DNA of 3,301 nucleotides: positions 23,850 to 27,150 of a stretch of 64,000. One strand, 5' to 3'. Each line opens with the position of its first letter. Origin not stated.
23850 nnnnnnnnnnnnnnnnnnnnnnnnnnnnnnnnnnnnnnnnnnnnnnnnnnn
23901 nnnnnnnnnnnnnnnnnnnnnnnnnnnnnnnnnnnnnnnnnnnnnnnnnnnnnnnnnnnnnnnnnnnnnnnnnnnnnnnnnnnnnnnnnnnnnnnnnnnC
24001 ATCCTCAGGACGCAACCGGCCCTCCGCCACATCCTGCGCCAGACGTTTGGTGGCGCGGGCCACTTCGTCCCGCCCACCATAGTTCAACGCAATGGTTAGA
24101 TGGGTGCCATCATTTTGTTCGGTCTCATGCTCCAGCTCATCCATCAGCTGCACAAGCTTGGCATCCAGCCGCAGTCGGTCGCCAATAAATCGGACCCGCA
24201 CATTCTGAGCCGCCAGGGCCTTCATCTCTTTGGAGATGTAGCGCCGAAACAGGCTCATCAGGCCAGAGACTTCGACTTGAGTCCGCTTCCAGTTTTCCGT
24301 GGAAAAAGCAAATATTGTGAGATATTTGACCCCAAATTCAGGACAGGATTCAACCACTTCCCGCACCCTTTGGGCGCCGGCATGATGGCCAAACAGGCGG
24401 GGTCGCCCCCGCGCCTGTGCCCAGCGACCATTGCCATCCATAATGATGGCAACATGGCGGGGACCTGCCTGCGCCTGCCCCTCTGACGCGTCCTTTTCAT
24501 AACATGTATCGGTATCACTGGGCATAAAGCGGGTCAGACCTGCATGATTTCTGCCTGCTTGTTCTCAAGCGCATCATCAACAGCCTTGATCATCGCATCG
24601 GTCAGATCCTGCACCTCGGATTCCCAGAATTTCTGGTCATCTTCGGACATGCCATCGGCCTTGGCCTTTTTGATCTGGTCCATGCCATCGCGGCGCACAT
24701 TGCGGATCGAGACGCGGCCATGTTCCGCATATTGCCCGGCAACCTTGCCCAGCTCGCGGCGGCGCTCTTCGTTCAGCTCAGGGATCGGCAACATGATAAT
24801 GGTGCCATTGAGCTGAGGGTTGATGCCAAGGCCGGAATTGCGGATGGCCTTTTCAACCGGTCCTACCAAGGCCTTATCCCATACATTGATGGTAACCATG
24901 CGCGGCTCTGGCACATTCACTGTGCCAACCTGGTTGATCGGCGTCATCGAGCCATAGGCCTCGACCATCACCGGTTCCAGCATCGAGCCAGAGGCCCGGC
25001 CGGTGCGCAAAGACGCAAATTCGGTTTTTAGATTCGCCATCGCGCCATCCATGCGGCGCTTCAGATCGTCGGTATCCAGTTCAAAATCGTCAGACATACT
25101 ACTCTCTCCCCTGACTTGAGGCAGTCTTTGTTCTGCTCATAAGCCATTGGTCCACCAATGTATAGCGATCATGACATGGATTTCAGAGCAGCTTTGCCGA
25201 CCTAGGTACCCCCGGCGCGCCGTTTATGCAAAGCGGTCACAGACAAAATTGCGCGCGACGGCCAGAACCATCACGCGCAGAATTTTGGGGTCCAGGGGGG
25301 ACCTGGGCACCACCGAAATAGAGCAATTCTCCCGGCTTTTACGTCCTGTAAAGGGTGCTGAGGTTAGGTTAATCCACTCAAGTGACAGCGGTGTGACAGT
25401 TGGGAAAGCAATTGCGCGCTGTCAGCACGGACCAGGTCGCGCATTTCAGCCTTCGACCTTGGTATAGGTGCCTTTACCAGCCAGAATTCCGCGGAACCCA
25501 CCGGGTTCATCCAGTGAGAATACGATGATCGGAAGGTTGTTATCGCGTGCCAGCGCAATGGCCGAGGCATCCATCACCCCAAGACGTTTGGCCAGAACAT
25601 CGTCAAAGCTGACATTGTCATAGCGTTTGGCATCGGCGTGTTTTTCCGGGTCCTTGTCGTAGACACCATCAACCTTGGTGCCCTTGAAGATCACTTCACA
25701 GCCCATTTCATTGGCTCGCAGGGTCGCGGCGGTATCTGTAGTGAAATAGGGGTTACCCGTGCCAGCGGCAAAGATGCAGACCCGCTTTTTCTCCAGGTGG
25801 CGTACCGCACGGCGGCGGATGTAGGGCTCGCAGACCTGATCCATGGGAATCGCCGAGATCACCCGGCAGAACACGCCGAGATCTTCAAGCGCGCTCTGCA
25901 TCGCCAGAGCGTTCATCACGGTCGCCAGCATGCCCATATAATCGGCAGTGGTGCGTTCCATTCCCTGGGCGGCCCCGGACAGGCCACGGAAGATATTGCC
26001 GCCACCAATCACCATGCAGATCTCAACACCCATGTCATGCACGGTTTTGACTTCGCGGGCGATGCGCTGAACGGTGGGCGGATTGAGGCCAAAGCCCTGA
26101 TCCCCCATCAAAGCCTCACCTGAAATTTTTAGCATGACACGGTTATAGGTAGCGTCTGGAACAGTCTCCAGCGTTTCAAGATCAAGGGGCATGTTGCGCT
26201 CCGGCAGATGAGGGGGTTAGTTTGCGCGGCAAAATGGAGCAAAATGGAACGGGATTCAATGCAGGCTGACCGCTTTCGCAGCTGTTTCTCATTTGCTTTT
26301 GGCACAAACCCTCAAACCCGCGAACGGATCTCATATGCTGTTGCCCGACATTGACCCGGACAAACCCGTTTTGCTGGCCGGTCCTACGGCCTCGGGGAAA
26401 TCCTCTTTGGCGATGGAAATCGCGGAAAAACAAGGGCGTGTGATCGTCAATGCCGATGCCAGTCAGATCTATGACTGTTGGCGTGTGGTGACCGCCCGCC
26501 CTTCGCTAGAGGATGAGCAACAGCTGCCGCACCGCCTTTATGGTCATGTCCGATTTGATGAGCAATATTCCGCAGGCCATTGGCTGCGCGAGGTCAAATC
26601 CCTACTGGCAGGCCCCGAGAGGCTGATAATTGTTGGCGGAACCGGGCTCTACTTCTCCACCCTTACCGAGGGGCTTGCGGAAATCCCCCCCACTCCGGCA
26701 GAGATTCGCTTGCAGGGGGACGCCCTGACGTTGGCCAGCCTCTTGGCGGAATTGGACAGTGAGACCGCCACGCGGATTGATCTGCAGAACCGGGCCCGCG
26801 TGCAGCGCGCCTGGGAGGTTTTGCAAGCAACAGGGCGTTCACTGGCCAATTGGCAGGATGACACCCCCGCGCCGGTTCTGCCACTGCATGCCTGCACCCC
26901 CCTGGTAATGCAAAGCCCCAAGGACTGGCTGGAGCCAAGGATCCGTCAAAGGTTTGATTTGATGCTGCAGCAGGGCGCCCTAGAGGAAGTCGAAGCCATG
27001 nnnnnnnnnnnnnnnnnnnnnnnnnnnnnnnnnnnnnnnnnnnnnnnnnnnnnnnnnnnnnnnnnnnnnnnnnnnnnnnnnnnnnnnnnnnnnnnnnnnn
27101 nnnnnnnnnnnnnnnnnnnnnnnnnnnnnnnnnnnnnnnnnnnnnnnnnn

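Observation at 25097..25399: Textbook Pho-box promoter aimed at frr-uppS-cdsA-dxr, or at a hidden sRNA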

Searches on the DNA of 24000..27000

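Call 4: search_rna_families(source=window, start=24000, end=27000, threshold=evalue, max_evalue=1, show_alignments=3)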
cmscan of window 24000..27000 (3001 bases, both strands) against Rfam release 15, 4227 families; matches with E-value up to 1: 0.
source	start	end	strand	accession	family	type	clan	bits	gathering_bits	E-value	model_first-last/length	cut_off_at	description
